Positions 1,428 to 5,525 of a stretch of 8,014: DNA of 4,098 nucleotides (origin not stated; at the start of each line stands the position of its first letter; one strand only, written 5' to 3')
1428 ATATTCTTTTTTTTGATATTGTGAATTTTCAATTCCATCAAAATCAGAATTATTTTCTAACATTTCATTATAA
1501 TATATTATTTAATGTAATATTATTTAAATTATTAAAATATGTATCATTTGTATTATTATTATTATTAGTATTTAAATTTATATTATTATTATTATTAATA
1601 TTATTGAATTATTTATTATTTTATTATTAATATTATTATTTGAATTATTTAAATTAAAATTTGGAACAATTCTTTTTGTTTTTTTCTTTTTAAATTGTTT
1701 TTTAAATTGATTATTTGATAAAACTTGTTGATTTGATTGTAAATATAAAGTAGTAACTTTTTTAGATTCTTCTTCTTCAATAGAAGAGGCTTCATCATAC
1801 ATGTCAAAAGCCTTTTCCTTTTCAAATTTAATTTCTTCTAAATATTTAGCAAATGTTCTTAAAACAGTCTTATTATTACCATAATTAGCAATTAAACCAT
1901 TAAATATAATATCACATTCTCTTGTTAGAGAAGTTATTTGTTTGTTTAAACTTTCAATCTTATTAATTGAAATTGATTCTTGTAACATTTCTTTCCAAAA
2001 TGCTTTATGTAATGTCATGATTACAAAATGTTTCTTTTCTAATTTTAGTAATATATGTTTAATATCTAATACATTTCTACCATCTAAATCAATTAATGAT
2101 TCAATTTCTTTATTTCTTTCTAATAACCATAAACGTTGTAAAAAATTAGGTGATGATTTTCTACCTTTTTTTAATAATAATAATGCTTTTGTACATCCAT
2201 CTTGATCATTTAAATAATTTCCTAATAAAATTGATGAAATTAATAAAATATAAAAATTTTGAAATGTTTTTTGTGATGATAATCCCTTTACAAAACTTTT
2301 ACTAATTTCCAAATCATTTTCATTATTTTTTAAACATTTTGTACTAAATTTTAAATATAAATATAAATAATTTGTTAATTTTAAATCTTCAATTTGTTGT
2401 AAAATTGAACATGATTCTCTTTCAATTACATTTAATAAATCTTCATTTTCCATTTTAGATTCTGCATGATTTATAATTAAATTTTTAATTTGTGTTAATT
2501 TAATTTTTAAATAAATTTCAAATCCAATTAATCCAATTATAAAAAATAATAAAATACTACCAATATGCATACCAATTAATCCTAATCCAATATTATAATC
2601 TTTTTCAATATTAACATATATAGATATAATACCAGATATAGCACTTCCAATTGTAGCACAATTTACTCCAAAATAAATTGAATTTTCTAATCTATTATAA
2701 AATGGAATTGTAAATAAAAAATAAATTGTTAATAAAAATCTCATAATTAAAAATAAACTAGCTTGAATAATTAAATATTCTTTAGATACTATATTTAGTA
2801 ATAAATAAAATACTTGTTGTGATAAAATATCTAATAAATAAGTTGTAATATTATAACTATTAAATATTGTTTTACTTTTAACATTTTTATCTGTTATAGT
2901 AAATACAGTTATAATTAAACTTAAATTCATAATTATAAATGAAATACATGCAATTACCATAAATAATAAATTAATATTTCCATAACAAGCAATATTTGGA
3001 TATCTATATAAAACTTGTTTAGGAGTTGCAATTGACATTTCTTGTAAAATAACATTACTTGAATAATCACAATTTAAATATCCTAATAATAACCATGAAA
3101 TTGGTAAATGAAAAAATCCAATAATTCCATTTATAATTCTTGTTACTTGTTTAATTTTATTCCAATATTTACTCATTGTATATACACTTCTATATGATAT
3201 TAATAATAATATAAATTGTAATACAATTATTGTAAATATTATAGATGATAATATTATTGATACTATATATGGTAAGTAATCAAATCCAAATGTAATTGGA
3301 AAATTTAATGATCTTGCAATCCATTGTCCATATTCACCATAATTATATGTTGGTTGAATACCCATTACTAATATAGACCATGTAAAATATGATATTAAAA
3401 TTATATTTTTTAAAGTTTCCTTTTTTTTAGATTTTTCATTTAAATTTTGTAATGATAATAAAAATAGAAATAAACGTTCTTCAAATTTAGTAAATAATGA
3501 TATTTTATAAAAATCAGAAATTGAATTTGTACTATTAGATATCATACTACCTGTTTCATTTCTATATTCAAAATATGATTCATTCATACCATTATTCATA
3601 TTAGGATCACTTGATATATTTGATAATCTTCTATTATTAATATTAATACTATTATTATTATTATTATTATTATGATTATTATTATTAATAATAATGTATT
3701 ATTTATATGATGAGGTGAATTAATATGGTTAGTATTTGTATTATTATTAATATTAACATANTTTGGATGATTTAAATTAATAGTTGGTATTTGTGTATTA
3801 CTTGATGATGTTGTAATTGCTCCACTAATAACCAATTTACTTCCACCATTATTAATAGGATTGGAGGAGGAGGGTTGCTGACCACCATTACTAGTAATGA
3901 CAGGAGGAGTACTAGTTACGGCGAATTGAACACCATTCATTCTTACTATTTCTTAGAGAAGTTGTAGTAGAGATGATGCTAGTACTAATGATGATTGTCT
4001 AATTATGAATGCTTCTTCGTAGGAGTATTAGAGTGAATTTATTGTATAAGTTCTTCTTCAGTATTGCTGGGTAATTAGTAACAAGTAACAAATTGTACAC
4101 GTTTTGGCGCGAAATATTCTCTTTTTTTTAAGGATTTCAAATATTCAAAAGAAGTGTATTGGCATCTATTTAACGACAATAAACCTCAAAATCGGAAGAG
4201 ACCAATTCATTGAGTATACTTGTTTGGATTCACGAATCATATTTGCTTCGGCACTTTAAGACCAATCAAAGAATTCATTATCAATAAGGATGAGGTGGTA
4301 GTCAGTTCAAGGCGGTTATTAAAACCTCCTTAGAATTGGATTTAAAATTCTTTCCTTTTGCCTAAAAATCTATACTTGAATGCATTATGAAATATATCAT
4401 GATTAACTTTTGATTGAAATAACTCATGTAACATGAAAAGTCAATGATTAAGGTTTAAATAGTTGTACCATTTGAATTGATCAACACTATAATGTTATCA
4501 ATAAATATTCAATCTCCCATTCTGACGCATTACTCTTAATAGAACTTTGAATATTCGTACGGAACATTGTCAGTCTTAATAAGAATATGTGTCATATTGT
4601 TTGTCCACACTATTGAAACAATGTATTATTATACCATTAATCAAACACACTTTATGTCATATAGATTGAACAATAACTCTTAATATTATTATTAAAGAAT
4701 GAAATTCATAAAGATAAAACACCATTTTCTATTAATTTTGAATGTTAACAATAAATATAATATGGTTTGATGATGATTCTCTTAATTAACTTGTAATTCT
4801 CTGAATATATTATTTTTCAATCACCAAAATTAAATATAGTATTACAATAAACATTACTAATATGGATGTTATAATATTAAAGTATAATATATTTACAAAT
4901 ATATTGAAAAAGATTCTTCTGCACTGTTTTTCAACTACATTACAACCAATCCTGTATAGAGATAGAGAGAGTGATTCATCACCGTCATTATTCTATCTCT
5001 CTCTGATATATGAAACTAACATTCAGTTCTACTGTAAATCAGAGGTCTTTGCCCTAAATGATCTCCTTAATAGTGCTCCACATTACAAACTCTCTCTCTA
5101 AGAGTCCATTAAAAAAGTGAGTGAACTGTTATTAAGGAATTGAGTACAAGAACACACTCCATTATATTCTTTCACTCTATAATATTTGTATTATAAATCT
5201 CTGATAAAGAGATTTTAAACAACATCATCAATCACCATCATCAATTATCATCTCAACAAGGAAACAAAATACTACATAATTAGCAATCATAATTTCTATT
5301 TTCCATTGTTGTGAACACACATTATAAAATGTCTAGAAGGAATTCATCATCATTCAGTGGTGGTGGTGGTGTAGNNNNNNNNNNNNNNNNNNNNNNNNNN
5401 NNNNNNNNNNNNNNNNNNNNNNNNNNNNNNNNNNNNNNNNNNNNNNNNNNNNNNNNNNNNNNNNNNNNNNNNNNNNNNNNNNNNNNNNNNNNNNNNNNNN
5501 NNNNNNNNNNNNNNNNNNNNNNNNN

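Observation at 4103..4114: Canonical palindromic E2F site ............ in the promoter of the membrane-protein gene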

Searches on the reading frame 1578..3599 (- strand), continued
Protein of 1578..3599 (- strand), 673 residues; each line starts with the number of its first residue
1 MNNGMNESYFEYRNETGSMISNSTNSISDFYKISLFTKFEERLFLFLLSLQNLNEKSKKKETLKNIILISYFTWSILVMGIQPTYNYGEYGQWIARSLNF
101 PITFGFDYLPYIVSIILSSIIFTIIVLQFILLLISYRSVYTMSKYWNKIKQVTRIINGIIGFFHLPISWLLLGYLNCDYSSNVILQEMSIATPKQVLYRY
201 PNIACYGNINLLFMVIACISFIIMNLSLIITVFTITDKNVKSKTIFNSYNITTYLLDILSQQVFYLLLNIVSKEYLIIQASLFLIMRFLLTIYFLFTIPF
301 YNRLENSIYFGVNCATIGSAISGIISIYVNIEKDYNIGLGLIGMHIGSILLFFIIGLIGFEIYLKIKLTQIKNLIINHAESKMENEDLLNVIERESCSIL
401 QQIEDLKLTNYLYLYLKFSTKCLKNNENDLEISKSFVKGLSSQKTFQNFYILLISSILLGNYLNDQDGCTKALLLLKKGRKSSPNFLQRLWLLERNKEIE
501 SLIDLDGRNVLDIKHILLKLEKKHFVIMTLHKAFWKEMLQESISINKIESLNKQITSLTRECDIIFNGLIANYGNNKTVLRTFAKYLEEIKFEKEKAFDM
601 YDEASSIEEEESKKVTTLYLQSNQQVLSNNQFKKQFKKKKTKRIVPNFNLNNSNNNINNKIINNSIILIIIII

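Call 74: find_encoding_contigs(protein=P0143, flank=10000)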
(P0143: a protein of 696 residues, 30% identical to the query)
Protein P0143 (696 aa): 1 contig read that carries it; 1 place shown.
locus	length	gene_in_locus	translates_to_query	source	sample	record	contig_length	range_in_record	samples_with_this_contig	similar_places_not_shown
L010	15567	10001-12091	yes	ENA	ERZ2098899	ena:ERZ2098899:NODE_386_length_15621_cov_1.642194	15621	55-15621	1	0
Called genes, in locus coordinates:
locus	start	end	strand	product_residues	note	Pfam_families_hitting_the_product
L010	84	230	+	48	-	-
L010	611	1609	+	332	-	-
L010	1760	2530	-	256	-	-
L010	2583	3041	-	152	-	-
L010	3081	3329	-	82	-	-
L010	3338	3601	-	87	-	PF00149:Metallophos (faint)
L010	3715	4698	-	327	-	PF00106:adh_short, PF08659:KR (faint), PF13561:adh_short_C2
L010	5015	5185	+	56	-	-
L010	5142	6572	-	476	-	PF05621:TniB (faint), PF01637:ATPase_2, PF13191:AAA_16 (faint), PF09848:SLFN-g3_helicase (weak), PF13401:AAA_22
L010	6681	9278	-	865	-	PF03936:Terpene_synth_C (faint), PF19086:Terpene_syn_C_2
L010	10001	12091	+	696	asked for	-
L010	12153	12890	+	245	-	-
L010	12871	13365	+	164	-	-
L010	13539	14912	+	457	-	PF00989:PAS (weak), PF13426:PAS_9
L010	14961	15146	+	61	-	PF00211:Guanylate_cyc (weak)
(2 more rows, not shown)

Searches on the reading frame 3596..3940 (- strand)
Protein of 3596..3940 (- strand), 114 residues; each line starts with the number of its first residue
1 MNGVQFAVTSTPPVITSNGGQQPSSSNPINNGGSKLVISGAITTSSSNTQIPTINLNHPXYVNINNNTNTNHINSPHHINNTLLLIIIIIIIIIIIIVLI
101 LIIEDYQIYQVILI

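Call 10: search_protein_families(library=pfam, proteins=[window:3596-3940:-], max_evalue=0.01)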
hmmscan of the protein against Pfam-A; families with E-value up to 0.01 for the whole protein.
window:3596-3940:- (114 aa): 2 families
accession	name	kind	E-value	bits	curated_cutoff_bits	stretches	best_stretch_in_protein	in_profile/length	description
PF20185.3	DUF6548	-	0.0078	16.5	27.3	1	62-99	124-161/164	Family of unknown function (DUF6548)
PF06024.17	Orf78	-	0.0085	16.8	29.4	1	60-106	44-90/101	Orf78 (ac78)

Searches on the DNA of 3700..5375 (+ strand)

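Call 28: search_rna_families(source=window, start=3700, end=5375, threshold=evalue, max_evalue=1)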
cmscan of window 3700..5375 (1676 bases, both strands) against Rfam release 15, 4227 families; matches with E-value up to 1: 1.
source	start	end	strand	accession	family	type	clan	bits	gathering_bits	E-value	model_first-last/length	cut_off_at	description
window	4131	4246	-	RF02731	JA03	Gene; sRNA;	-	16.6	44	0.74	1-274/274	no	Aggregatibacter sRNA JA03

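Call 89: search_dna_similar(query=window:3941-5374:+, collection=plasmids, mode=distant, max_rows=5)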
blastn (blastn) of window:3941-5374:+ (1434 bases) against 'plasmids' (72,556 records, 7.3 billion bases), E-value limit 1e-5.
No match.
